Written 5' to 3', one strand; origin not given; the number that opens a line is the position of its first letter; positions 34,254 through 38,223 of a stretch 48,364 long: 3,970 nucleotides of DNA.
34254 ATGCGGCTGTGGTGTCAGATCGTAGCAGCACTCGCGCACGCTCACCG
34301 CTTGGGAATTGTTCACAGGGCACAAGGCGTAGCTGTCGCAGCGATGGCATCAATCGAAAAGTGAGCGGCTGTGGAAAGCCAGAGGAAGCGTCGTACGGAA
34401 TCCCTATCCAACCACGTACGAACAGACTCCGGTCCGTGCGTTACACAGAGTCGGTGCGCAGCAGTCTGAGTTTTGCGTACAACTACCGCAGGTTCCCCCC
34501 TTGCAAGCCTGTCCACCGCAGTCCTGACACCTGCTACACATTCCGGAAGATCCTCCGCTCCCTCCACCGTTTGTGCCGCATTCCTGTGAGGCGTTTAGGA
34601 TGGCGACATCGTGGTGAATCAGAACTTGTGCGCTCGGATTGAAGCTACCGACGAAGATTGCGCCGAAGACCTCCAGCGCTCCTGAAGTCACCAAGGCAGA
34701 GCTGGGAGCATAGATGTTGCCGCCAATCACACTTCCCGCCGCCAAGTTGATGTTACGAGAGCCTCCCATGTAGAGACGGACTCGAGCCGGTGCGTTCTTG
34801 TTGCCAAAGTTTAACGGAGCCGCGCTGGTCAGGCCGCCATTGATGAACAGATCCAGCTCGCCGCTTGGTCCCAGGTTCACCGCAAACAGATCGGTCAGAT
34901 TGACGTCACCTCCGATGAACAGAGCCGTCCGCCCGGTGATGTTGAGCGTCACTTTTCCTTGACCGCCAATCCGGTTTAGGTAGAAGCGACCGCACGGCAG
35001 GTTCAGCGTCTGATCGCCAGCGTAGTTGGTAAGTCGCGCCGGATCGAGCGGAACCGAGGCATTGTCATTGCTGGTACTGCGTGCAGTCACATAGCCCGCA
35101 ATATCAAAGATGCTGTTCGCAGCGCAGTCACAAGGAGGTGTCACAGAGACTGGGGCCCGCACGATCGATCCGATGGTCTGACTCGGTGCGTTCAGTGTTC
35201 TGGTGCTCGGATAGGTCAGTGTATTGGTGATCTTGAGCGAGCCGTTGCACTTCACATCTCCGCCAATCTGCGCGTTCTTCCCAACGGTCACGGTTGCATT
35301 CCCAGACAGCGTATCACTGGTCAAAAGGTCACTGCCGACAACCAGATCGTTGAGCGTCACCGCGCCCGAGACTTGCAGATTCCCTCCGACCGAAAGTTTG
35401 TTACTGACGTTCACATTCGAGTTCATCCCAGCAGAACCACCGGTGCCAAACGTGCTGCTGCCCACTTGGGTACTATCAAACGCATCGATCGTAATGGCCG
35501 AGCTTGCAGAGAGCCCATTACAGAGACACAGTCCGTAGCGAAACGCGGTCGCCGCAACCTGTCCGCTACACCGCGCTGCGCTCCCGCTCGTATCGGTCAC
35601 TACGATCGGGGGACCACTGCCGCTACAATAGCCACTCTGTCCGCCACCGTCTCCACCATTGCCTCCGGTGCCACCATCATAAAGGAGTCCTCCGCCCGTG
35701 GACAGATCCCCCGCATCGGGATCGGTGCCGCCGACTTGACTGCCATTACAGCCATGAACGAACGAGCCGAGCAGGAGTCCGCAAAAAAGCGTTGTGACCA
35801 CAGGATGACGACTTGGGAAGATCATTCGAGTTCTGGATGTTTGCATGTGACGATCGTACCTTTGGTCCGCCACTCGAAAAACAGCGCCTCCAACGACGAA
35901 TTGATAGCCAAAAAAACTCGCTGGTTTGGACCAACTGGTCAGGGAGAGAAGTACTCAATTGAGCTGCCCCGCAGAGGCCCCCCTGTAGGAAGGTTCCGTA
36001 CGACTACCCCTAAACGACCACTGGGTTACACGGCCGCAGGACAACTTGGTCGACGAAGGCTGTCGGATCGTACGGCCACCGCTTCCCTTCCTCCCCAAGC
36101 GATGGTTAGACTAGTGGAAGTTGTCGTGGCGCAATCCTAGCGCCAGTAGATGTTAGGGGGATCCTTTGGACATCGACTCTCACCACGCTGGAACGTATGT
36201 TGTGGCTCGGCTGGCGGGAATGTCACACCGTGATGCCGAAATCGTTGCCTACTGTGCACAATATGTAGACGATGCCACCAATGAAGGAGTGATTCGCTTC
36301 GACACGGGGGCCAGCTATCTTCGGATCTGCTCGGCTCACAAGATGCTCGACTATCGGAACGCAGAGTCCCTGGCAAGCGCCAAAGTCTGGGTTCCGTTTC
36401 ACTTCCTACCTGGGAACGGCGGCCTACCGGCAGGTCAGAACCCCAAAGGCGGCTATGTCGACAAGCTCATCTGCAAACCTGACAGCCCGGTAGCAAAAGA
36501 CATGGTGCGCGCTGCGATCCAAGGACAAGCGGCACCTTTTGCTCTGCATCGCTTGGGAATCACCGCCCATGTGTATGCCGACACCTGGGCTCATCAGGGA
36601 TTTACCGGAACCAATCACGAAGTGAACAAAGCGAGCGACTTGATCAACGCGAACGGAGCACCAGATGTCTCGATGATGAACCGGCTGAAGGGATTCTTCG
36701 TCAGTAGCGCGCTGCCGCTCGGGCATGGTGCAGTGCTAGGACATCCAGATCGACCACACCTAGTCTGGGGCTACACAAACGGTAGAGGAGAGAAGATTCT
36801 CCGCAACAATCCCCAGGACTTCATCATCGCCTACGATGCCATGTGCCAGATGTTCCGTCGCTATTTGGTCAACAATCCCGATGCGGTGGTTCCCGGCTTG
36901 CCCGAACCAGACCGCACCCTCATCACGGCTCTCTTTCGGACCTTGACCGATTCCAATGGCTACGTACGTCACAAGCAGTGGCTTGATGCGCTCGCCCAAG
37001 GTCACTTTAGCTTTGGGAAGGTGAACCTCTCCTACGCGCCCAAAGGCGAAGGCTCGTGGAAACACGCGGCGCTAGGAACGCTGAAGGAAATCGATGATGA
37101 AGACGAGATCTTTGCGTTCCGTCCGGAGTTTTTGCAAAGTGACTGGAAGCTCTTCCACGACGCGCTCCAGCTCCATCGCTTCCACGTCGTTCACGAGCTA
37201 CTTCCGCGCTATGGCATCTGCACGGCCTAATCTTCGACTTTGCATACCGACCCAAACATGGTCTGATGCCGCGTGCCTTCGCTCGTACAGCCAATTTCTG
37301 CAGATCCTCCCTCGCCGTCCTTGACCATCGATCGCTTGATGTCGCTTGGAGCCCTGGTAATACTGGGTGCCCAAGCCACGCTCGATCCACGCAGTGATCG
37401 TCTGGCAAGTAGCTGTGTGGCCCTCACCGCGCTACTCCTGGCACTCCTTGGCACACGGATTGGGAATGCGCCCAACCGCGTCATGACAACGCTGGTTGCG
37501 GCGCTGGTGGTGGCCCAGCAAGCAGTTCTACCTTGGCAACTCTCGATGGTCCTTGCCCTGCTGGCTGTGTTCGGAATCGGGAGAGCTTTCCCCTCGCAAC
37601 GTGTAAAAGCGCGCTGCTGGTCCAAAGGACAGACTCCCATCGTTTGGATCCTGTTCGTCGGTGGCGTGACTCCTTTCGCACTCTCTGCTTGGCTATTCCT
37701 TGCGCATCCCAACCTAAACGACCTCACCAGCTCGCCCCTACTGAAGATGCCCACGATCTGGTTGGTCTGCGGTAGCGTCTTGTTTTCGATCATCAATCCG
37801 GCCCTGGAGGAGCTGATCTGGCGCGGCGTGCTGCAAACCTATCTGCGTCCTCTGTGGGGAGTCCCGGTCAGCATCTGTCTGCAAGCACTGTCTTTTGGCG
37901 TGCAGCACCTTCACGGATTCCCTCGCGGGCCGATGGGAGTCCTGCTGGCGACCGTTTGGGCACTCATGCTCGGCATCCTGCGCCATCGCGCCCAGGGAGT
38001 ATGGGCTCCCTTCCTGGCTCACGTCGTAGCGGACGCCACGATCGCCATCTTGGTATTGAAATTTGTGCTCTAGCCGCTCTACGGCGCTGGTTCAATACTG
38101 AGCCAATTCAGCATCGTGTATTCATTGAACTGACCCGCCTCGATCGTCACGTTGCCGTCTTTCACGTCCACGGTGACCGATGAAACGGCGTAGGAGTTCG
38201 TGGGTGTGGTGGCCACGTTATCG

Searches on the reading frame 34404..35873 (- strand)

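Call 75: search_protein_families(library=pfam, proteins=[window:34404-35873:-], max_evalue=0.0001)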
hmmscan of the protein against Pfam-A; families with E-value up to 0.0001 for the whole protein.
window:34404-35873:- (489 aa): 1 family
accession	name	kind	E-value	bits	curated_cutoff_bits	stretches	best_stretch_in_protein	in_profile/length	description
PF23981.1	DUF7305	-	8.6e-17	62.1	27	1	258-425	22-182/185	Domain of unknown function (DUF7305)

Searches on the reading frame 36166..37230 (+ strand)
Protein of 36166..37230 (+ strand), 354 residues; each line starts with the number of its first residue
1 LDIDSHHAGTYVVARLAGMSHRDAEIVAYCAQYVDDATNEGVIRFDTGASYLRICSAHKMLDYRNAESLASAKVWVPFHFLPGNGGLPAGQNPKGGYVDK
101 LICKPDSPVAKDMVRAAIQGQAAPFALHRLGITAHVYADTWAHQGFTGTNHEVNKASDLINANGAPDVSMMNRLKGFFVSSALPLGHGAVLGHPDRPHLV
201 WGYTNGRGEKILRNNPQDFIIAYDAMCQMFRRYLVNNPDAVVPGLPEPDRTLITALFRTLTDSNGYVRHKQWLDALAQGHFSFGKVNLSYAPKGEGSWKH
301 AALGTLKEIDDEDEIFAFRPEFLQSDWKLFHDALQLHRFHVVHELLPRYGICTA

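Call 62: search_protein_families(library=padloc, proteins=[window:36166-37230:+], max_evalue=0.01)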
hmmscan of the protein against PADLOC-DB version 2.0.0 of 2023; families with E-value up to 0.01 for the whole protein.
window:36166-37230:+ (354 aa): 0 families

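Call 68: search_protein_families(library=ncbifam, proteins=[window:36166-37230:+], max_evalue=0.001)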
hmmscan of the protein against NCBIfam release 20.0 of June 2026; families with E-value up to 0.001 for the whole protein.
window:36166-37230:+ (354 aa): 0 families

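Call 75: search_protein_families(library=pfam, proteins=[window:36166-37230:+], max_evalue=0.0001)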
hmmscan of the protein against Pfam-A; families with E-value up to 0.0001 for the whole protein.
window:36166-37230:+ (354 aa): 1 family
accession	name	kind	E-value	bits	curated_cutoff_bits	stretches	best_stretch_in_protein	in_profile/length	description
PF20551.3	DUF6765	-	6e-103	345.3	26.6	1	1-345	1-325/325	Family of unknown function (DUF6765)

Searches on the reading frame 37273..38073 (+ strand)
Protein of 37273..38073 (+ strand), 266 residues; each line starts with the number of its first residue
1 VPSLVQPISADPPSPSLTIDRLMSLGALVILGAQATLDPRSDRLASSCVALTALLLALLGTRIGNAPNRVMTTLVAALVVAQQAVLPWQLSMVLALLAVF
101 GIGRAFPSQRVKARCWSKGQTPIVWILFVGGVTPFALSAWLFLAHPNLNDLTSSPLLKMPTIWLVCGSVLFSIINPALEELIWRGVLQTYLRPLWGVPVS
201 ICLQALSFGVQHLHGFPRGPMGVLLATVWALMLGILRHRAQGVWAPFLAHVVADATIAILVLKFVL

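Call 4: search_protein_families(library=pfam, proteins=[window:37273-38073:+], max_evalue=0.1)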
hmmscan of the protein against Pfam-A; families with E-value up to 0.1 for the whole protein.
window:37273-38073:+ (266 aa): 1 family
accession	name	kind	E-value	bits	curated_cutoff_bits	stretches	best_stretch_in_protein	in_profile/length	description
PF02517.21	Rce1-like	-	7.6e-17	61.8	22.4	1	163-255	3-92/93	Type II CAAX prenyl endopeptidase Rce1-like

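Call 5: search_protein_families(library=ncbifam, proteins=[window:37273-38073:+], max_evalue=0.1)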
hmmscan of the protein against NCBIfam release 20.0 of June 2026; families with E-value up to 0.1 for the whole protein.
window:37273-38073:+ (266 aa): 6 families
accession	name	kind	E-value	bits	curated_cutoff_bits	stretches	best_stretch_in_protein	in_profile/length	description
NF041647.1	ABC_perm_CPBP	equivalog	3.5e-09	36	435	1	43-260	421-633/636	ABC transporter permease subunit/CPBP intramembrane protease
NF040589.1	CPBP_Synerg_MrtS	equivalog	4e-08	33.6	130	1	173-253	81-159/170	Synerg-CTERM system glutamic-type intramembrane protease MrtS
NF033192.3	CPBP_JDVT_MrtJ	equivalog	4.3e-08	33.7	75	1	171-257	4-95/98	JDVT-CTERM system glutamic-type intramembrane protease MrtJ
NF050068.1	Rv0804_CPBP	equivalog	3.8e-07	29.9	200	1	179-261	107-193/197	Rv0804 family intramembrane glutamic endopeptidase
NF040914.1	Mrt_core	domain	4.1e-05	23.6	100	1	179-261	15-105/108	myxosortase family intramembrane protease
TIGR03008.1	pepcterm_CAAX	equivalog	0.0012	18.8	81.05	1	172-263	124-215/222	CAAX prenyl protease-related protein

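Call 62: search_protein_families(library=padloc, proteins=[window:37273-38073:+], max_evalue=0.01)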
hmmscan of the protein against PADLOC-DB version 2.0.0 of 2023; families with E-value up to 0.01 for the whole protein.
window:37273-38073:+ (266 aa): 0 families
